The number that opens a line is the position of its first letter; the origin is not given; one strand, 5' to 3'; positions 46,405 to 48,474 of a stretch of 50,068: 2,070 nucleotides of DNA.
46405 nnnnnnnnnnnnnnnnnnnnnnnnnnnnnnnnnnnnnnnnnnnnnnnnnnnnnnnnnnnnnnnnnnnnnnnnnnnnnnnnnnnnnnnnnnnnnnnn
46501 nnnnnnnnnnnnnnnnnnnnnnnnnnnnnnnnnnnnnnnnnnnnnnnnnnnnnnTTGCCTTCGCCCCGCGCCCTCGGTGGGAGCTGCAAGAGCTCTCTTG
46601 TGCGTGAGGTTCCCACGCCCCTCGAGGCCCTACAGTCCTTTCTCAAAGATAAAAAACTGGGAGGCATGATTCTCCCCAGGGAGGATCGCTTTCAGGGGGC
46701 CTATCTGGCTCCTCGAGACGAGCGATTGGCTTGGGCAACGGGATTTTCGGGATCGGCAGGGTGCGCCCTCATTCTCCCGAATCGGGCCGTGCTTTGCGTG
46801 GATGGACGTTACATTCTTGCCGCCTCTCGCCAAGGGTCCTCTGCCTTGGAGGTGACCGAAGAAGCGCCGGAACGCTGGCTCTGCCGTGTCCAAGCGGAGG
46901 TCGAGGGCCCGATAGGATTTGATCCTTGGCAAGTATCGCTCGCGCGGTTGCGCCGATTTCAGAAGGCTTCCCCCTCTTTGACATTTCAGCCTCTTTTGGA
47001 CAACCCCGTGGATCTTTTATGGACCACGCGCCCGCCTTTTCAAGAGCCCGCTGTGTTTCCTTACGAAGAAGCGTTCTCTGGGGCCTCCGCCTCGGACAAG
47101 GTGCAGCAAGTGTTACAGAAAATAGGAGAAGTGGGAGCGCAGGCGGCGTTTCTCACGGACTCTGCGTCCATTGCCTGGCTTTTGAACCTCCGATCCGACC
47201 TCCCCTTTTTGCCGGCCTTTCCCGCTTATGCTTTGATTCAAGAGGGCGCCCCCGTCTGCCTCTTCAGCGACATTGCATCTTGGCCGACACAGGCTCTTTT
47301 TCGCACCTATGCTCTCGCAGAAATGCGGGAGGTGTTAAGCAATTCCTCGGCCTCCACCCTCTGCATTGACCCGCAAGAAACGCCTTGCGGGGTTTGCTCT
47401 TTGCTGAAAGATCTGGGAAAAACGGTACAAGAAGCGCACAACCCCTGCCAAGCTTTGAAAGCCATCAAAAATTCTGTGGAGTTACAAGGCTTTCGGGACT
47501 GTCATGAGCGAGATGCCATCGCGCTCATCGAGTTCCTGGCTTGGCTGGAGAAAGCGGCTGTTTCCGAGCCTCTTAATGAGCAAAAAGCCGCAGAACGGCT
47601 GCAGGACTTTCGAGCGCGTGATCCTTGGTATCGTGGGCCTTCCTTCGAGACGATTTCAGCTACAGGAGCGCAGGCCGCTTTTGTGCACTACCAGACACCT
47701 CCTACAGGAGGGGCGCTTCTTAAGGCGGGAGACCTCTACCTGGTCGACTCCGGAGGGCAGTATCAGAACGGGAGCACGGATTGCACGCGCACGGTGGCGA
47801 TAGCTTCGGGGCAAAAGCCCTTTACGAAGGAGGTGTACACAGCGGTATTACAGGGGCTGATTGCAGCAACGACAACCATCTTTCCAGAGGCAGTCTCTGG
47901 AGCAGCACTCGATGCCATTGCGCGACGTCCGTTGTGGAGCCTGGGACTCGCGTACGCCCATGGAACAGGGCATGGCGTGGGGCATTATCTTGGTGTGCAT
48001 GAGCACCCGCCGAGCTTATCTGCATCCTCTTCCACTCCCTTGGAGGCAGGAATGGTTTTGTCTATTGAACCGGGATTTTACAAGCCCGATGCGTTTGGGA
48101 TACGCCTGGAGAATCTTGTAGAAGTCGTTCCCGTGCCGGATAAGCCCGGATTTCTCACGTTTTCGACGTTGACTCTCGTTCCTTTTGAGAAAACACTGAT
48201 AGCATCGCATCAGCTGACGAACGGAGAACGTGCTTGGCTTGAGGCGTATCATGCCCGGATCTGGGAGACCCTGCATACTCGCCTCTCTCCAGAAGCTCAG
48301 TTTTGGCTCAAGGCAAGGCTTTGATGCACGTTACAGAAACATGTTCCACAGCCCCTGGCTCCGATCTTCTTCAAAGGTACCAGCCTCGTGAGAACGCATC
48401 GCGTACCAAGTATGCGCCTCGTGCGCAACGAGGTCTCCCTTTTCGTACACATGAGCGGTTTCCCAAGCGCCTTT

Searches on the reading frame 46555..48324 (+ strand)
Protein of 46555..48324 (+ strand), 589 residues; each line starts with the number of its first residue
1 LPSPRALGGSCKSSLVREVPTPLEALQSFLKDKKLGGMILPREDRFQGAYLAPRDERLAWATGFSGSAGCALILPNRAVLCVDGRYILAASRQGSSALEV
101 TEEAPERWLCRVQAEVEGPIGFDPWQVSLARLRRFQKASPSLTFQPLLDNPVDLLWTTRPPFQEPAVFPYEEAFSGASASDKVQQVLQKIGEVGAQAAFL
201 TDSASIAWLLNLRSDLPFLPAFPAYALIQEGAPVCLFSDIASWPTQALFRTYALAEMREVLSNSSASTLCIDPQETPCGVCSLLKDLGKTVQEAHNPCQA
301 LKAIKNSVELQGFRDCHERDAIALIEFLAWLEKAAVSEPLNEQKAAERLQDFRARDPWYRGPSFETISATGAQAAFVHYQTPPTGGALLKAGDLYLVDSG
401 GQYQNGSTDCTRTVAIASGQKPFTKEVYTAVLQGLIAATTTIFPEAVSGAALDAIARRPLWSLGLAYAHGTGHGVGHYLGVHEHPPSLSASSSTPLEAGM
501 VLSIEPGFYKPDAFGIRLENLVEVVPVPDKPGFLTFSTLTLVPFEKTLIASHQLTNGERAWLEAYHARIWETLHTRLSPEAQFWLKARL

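Call 45: search_protein_families(library=pfam, proteins=[window:46555-48324:+], max_evalue=0.00001)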
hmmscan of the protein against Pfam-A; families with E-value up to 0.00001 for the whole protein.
window:46555-48324:+ (589 aa): 4 families
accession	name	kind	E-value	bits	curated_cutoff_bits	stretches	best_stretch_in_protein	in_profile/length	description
PF00557.29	Peptidase_M24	-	8.3e-49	166.6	23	1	313-524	3-206/208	Metallopeptidase family M24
PF16189.11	Creatinase_N_2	-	4.4e-25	89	29.7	1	159-309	2-161/161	Creatinase/Prolidase N-terminal domain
PF16188.10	Peptidase_M24_C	-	3.8e-17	62.4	28.9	1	532-587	1-58/63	C-terminal region of peptidase_M24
PF01321.24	Creatinase_N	-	1.5e-15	58.3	22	1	23-147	2-118/128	Creatinase/Prolidase N-terminal domain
